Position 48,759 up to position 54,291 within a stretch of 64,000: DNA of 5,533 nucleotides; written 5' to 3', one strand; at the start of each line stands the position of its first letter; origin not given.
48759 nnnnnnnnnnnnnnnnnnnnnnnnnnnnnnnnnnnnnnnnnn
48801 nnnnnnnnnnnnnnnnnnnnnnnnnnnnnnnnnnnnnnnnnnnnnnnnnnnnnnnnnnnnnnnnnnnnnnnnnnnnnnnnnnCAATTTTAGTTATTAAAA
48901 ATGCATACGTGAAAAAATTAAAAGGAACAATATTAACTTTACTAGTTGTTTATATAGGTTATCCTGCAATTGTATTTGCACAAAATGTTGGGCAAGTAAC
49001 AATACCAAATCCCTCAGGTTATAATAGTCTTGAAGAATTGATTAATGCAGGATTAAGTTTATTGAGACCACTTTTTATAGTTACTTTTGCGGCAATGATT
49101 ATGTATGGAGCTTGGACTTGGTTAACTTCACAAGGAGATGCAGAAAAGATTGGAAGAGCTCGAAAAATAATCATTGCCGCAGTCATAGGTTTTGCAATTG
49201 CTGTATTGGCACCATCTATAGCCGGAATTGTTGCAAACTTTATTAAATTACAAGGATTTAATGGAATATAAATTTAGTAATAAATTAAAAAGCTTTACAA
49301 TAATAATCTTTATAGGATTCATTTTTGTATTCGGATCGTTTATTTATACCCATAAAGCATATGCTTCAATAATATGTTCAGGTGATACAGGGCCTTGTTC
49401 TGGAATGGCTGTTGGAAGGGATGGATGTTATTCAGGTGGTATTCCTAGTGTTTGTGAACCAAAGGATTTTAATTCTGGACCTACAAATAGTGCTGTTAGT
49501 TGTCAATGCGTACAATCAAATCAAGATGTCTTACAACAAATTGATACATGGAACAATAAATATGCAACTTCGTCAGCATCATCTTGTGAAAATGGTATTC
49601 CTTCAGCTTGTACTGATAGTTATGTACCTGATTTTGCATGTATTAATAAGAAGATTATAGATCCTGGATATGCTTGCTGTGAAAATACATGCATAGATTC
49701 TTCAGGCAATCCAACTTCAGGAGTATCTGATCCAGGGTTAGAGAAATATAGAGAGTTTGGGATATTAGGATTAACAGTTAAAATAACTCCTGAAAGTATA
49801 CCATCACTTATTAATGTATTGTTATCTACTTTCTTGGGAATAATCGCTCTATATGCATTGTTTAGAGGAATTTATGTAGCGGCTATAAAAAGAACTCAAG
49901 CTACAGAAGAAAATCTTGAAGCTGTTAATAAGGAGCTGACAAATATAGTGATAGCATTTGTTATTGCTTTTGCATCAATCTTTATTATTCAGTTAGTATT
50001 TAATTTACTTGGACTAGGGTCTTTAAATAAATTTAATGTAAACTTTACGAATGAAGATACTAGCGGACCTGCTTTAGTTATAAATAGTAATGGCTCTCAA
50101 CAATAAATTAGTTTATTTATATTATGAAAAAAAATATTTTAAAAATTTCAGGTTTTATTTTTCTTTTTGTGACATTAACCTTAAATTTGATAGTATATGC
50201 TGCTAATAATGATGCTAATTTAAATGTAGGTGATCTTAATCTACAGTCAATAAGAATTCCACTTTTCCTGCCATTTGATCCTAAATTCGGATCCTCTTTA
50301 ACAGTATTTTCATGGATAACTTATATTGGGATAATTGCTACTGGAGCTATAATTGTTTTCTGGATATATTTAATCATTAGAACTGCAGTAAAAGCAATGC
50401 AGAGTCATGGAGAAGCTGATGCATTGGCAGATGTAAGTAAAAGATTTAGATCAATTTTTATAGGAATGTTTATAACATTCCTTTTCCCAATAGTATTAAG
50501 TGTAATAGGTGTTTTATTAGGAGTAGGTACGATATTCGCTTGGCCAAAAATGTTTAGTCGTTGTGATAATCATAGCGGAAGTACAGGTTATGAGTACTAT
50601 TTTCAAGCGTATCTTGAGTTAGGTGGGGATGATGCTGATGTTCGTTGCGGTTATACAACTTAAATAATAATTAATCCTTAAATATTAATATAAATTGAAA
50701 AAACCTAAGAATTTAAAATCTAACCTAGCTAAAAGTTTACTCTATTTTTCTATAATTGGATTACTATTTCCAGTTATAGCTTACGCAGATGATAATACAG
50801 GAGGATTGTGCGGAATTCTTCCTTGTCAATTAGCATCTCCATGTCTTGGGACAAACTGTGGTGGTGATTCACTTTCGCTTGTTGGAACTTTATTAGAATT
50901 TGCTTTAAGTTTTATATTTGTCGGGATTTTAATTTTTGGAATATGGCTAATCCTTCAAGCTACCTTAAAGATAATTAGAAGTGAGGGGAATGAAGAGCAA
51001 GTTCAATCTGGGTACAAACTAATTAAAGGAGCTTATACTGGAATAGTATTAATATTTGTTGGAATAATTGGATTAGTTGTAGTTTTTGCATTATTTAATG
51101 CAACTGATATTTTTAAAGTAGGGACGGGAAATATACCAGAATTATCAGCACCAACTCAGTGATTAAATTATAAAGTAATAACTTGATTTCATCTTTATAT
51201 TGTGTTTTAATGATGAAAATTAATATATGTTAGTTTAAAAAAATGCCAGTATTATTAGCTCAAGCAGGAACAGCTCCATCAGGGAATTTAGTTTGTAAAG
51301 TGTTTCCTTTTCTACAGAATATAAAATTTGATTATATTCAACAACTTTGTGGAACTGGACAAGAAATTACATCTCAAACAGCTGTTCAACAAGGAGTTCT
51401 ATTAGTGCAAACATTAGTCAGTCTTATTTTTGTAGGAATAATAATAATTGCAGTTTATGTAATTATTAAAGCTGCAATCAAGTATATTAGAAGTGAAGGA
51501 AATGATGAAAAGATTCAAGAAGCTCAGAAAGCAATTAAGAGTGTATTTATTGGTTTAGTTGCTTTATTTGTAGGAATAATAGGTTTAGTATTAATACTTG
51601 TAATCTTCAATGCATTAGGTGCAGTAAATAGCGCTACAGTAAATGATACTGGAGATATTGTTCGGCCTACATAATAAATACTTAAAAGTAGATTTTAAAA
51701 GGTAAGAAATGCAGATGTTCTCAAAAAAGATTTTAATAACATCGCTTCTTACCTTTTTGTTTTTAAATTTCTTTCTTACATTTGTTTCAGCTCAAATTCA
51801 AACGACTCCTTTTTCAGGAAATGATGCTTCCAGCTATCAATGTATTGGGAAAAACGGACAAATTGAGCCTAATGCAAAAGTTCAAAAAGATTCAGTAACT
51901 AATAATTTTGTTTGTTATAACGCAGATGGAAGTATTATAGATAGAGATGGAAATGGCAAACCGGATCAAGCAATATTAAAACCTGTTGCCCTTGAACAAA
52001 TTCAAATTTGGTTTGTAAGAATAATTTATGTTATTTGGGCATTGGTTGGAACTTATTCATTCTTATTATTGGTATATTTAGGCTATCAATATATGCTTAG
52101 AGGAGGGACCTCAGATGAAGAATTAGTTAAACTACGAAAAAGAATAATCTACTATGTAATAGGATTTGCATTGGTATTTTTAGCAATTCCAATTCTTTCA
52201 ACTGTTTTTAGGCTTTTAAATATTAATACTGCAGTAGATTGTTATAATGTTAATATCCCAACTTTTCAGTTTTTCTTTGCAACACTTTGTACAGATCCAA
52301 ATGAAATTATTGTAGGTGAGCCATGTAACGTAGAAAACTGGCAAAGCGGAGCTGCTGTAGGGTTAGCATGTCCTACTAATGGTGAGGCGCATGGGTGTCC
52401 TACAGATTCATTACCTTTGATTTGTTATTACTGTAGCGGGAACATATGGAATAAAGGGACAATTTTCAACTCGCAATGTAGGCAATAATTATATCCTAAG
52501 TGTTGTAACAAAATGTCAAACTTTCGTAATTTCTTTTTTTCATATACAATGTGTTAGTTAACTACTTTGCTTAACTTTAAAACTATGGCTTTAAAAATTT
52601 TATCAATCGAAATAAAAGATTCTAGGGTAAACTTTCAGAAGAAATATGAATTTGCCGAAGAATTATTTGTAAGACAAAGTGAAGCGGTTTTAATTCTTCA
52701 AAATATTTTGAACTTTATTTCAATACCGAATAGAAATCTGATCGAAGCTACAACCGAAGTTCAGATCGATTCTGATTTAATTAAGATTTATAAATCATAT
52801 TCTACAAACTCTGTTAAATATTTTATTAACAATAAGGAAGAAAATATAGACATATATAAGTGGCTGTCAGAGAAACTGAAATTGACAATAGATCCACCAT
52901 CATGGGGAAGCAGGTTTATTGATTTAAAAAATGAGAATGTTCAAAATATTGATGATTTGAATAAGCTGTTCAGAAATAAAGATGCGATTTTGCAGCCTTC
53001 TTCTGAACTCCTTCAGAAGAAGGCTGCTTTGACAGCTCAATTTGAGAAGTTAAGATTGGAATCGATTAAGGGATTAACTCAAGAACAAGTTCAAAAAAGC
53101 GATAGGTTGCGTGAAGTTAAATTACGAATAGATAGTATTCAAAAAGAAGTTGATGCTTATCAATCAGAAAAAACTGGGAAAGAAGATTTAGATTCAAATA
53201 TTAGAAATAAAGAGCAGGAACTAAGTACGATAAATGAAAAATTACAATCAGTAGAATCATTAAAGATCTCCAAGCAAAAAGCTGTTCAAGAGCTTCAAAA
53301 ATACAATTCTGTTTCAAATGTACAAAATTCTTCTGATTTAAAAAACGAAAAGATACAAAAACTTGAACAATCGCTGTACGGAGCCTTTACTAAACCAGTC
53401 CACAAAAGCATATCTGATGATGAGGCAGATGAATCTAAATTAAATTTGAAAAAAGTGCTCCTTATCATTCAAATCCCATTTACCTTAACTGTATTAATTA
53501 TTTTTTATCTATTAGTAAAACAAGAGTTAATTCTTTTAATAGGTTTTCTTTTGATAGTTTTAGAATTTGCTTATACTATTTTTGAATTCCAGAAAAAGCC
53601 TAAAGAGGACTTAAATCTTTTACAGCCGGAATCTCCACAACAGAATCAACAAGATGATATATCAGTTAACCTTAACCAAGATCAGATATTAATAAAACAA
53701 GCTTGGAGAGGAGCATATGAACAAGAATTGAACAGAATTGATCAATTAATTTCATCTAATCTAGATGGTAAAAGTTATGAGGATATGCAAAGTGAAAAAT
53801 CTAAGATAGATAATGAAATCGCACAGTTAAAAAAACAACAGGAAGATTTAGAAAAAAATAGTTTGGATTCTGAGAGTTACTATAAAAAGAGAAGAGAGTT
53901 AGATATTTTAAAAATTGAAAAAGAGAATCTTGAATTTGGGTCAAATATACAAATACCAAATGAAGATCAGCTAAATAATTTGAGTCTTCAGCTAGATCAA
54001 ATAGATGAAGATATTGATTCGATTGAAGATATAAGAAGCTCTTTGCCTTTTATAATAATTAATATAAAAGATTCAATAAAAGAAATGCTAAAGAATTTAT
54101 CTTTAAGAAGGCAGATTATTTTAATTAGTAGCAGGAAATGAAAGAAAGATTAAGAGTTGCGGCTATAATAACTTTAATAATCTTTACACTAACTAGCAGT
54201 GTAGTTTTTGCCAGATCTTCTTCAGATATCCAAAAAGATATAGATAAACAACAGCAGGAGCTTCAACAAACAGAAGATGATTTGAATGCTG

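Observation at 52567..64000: Putative type IV secretion / conjugation-like apparatus extending to the window edge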

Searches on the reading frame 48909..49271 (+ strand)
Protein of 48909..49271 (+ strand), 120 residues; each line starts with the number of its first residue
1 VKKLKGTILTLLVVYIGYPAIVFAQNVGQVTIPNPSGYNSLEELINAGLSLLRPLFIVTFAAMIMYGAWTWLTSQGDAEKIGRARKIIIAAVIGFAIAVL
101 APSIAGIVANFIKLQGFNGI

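Call 7: search_protein_families(library=pfam, proteins=[window:48909-49271:+], max_evalue=0.01)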
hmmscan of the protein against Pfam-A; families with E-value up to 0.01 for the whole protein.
window:48909-49271:+ (120 aa): 1 family
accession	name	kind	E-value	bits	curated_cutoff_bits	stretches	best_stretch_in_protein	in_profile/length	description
PF18895.5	T4SS_pilin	-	1.6e-07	31.7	26.6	1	39-108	3-71/71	Type IV secretion system pilin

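Call 66: search_protein_families(library=phrogs, proteins=[window:48909-49271:+], max_evalue=0.001)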
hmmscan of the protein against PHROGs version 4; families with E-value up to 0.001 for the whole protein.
window:48909-49271:+ (120 aa): 0 families

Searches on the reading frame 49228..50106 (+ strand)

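Call 7: search_protein_families(library=pfam, proteins=[window:49228-50106:+], max_evalue=0.01)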
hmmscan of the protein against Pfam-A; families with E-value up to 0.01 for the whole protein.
window:49228-50106:+ (292 aa): 0 families

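Call 37: search_protein_families(library=pfam, proteins=[window:49228-50106:+], max_evalue=10)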
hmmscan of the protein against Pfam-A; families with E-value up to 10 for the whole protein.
window:49228-50106:+ (292 aa): 7 families
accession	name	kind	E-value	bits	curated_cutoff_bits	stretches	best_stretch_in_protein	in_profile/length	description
PF01062.27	Bestrophin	-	0.12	11.9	24.2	1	193-254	27-90/324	Bestrophin, RFP-TM, chloride channel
PF04123.18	DUF373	-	0.18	11.6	28.3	1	167-254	149-233/335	Domain of unknown function (DUF373)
PF18895.5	T4SS_pilin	-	0.53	10.8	26.6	1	189-256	3-70/71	Type IV secretion system pilin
PF06979.18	TMEM70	-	1.8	9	22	0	21-44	56-79/157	TMEM70/TMEM186/TMEM223 protein family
PF01529.25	DHHC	-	2.2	8.8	28.7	1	198-260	55-116/133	DHHC palmitoyltransferase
PF11457.13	DUF3021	-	4.1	8.1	24.7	1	12-43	30-61/130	Protein of unknown function (DUF3021)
PF09973.14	DUF2208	-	9.7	6.2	24.3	1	196-262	88-151/231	Predicted membrane protein (DUF2208)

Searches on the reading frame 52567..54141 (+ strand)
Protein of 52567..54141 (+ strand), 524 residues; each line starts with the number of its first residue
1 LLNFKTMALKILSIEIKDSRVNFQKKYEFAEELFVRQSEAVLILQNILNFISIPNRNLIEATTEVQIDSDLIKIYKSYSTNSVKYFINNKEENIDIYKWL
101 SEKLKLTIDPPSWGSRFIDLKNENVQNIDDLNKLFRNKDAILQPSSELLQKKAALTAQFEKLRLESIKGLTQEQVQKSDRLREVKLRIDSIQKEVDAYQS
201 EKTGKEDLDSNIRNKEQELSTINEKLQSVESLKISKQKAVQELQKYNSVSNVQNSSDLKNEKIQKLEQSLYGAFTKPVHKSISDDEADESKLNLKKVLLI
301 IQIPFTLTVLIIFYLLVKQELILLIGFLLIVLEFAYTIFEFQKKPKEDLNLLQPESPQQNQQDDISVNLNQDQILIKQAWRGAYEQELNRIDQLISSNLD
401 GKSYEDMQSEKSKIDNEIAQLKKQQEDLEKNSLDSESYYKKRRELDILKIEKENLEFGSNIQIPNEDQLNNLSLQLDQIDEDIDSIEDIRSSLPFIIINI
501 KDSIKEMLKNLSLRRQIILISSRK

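Call 5: search_protein_families(library=pfam, proteins=[window:52567-54141:+], max_evalue=0.01)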
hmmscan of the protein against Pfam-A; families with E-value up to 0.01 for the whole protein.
window:52567-54141:+ (524 aa): 0 families

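Call 6: search_protein_families(library=ncbifam, proteins=[window:52567-54141:+], max_evalue=0.01)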
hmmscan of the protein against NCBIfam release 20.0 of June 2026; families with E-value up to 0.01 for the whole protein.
window:52567-54141:+ (524 aa): 2 families
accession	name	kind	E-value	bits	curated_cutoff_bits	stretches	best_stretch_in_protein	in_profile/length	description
NF040878.1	SE1561_fam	subfamily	0.001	19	40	1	177-210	1-34/46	SE1561 family protein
NF045487.1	ASRP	equivalog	0.0067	15.1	300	0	167-268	319-429/593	archaea-specific SMC-related protein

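Call 37: search_protein_families(library=pfam, proteins=[window:52567-54141:+], max_evalue=10)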
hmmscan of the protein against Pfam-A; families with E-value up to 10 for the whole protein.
window:52567-54141:+ (524 aa): 2 families
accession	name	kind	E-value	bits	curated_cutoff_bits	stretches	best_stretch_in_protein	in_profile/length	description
PF04210.18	MtrG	-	1.8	9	27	1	176-203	7-34/64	Tetrahydromethanopterin S-methyltransferase, subunit G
PF01956.21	EMC3_TMCO1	-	5.8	7.1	27.1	1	393-447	31-86/169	Integral membrane protein EMC3/TMCO1-like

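Call 66: search_protein_families(library=phrogs, proteins=[window:52567-54141:+], max_evalue=0.001)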
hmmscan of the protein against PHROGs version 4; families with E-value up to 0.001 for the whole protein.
window:52567-54141:+ (524 aa): 0 families
